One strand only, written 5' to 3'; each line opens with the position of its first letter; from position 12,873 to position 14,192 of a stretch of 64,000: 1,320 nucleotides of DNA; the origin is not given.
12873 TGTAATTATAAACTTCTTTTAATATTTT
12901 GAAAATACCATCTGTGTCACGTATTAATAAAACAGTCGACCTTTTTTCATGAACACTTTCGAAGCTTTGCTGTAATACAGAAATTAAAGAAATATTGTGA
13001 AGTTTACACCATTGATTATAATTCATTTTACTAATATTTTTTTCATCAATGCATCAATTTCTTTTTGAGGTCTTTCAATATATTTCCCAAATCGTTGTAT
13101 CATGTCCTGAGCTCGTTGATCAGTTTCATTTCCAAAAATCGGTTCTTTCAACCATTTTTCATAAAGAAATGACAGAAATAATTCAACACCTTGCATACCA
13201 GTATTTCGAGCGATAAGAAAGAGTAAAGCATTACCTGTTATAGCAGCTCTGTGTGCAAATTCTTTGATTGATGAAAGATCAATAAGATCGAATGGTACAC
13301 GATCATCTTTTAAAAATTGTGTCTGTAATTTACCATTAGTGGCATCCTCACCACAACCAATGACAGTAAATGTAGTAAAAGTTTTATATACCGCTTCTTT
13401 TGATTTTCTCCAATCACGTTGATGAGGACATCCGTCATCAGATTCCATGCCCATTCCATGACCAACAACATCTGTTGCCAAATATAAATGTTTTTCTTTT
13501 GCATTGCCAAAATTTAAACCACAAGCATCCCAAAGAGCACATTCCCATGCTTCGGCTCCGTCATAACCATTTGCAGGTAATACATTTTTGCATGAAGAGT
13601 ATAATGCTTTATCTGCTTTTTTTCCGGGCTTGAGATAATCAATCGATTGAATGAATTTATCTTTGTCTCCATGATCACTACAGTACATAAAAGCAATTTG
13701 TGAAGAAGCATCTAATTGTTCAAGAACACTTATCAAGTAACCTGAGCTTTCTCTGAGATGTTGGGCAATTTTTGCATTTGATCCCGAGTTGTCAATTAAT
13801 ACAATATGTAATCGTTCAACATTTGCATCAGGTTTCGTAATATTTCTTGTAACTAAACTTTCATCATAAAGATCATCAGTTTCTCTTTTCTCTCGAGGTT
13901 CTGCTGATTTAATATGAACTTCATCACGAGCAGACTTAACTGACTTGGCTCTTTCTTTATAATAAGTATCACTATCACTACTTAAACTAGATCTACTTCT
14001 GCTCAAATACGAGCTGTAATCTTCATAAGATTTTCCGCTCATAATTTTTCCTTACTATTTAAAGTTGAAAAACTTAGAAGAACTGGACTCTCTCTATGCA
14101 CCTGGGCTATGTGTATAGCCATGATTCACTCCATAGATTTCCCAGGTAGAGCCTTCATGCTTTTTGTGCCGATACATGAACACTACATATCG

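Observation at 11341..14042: vWA protein translationally coupled to a Ser/Thr-kinase/HxGH-nucleotidyltransferase fusion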

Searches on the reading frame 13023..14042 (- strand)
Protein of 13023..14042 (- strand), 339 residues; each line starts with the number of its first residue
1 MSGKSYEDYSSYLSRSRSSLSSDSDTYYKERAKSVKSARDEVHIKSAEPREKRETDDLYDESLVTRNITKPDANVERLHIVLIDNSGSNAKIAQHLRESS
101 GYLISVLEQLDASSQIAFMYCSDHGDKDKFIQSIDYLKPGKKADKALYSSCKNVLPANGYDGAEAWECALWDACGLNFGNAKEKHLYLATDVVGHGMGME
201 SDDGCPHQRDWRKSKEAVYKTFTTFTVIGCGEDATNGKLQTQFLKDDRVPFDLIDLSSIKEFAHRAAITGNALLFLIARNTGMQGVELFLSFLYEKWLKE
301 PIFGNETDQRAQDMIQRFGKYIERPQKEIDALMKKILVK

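Call 3: search_protein_families(library=pfam, proteins=[window:13023-14042:-], max_evalue=0.1)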
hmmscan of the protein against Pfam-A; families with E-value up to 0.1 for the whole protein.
window:13023-14042:- (339 aa): 0 families

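Call 4: search_protein_families(library=phrogs, proteins=[window:13023-14042:-], max_evalue=0.01)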
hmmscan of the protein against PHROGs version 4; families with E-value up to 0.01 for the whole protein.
window:13023-14042:- (339 aa): 0 families

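Call 8: search_protein_families(library=ncbifam, proteins=[window:13023-14042:-], max_evalue=1)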
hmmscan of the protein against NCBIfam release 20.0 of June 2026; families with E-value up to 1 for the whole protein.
window:13023-14042:- (339 aa): 1 family
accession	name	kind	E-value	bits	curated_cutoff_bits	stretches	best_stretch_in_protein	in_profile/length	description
NF006550.0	PRK09047.1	equivalog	0.016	14.6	173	0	312-337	44-70/194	RNA polymerase sigma factor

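Call 15: find_homologous_proteins(query=window:13023-14042:-, max_evalue=0.001)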
Query window:13023-14042:- (339 aa): 74 proteins with E <= 0.001 among 914 candidates.
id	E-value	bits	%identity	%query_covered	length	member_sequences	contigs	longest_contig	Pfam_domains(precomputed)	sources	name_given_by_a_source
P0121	1.4e-226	769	100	100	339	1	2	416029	-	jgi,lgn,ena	-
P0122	1.9e-187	640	82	100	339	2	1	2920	-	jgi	-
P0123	4.3e-177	606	78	100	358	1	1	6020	-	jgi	jgi:hypothetical protein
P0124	1.8e-176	604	79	100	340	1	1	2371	-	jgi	jgi:hypothetical protein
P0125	3.2e-170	584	75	100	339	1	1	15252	-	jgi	jgi:hypothetical protein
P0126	2.9e-167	574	74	100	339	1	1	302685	-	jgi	jgi:hypothetical protein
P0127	2.7e-140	485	64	100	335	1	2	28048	-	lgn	-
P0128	4.6e-137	475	64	99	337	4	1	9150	-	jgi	jgi:hypothetical protein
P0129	5.9e-135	468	62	100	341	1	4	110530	-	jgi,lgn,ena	jgi:hypothetical protein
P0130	1.3e-134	467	63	100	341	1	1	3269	-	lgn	-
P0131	1.1e-131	457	61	100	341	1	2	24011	-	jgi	jgi:hypothetical protein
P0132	9.0e-131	454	63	99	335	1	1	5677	-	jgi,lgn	-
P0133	8.2e-128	444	59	100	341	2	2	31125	-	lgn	-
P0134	4.7e-127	442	59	100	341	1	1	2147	-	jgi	jgi:hypothetical protein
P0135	3.0e-126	439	59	100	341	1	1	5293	-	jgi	-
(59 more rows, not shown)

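Call 30: predict_structure(alignment_id=A2)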
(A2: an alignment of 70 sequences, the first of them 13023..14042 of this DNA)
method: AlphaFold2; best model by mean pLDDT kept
length: 339 residues; sequences in the alignment: 70
mean_pLDDT: 92.1   pTM: 0.92
mean pLDDT of the five models: 92.1, 92.1, 91.0, 90.7, 90.1
residues with pLDDT >= 90: 237; 70-90: 98; 50-70: 4; < 50: 0
segments of 3 or more residues with pLDDT < 50: none
pLDDT, mean of each block of 10 residues (from residue 1): 85 83 85 92 87 89 97 97 91 87 95 97 90 97 96 87 88 98 98 88 80 97 98 93 97 95 91 97 95 93 86 94 96 92
secondary structure, 60 per line:
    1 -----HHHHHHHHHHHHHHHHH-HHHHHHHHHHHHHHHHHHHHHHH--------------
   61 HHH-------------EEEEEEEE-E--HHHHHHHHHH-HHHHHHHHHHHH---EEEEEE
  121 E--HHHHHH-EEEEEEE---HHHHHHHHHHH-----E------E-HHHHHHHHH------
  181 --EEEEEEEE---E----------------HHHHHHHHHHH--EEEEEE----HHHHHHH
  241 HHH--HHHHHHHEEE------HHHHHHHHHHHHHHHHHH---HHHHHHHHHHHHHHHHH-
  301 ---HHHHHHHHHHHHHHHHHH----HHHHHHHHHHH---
elements in order: H6-22 H24-46 E77-84 H89-98 H100-111 E115-121 H124-129 E131-137 H141-151 H166-174 E183-190 H211-221 E224-229 H234-243 H246-252 E253-255 H262-279 H283-299 H304-321 H326-336

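Call 34: fold_search(model_id=the predicted structure, library=pdb)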
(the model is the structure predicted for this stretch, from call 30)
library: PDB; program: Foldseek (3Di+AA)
matches with E <= 10: 564; with E <= 0.001: 42
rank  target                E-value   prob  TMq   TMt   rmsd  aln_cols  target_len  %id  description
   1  6m3y                  8.6e-05  1.00  0.44  0.20   7.8       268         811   11  Crystal structure of pilus adhesin, SpaC from Lactobacillus rhamnosus GG - open conformation (released 2020-07-29)
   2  6m48_B                1.3e-04  1.00  0.44  0.20   7.8       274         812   12  Crystal structure of pilus adhesin, SpaC from Lactobacillus rhamnosus GG - P21212 form (released 2020-07-29)
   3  2vc2_B                1.6e-04  1.00  0.38  0.29   8.7       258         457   12  Re-refinement of Integrin AlphaIIbBeta3 Headpiece Bound to Antagonist L-739758 (released 2008-09-02)
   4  6m48_A                1.7e-04  1.00  0.43  0.20   7.7       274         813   12  Crystal structure of pilus adhesin, SpaC from Lactobacillus rhamnosus GG - P21212 form (released 2020-07-29)
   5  7usl_B                1.9e-04  1.00  0.41  0.22   8.2       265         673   15  Integrin alphaM/beta2 ectodomain in complex with adenylate cyclase toxin RTX751 and M1F5 Fab (released 2022-08-17)
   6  3vi3_D                2.2e-04  1.00  0.41  0.33   7.2       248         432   12  Crystal structure of alpha5beta1 integrin headpiece (ligand-free form) (released 2012-02-22)
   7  8rev_D                2.5e-04  1.00  0.32  0.51   7.1       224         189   11  Structure of XPD stalled at a Y-fork DNA containing a interstrand crosslink (released 2024-05-29)
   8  4wfq                  2.8e-04  1.00  0.38  0.62   5.2       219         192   13  Crystal structure of TFIIH subunit (released 2015-02-18)
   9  3vi4_D                3.1e-04  1.00  0.39  0.32   7.2       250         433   13  Crystal structure of alpha5beta1 integrin headpiece in complex with RGD peptide (released 2012-02-22)
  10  5e6u_B                3.3e-04  1.00  0.41  0.32   7.8       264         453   16  Structures of leukocyte integrin aLb2: The aI domain, the headpiece, and the pocket for the internal ligand (released 2016-04-06)
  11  1fe8_C                3.3e-04  1.00  0.37  0.60   5.6       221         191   16  CRYSTAL STRUCTURE OF THE VON WILLEBRAND FACTOR A3 DOMAIN IN COMPLEX WITH A FAB FRAGMENT OF IGG RU5 THAT INHIBITS COLLA (released 2001-04-04)
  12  5e6s_B                3.5e-04  1.00  0.39  0.30   8.2       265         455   14  Structures of leukocyte integrin aLB2: The aI domain, the headpiece, and the pocket for the internal ligand (released 2016-03-02)
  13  9qhg_G                3.7e-04  1.00  0.34  0.46  13.8       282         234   13  NorQD complex state 4 from Jhaorihella thermophila (released 2026-03-25)
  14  6fpy_A                3.7e-04  1.00  0.32  0.19  19.8       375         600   10  Inter-alpha-inhibitor heavy chain 1, wild type (released 2019-02-27)
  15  6fpy_B                3.7e-04  1.00  0.32  0.19  19.6       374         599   10  Inter-alpha-inhibitor heavy chain 1, wild type (released 2019-02-27)
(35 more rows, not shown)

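Call 44: search_protein_families(library=padloc, proteins=[window:13023-14042:-], max_evalue=0.01)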
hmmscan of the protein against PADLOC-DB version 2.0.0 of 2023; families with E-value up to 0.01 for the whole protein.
window:13023-14042:- (339 aa): 0 families

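Call 58: search_solved_structures(query=A2, max_evalue=10, show_alignments=2)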
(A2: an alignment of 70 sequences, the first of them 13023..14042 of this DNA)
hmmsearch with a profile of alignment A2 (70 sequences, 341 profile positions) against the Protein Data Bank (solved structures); distinct sequences matched with E-value up to 10: 0.

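Call 60: search_dna_similar(query=window:13023-14042:-, collection=phages, mode=protein, max_rows=10, max_evalue=0.001)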
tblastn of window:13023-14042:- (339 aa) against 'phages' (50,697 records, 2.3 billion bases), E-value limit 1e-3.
No match.
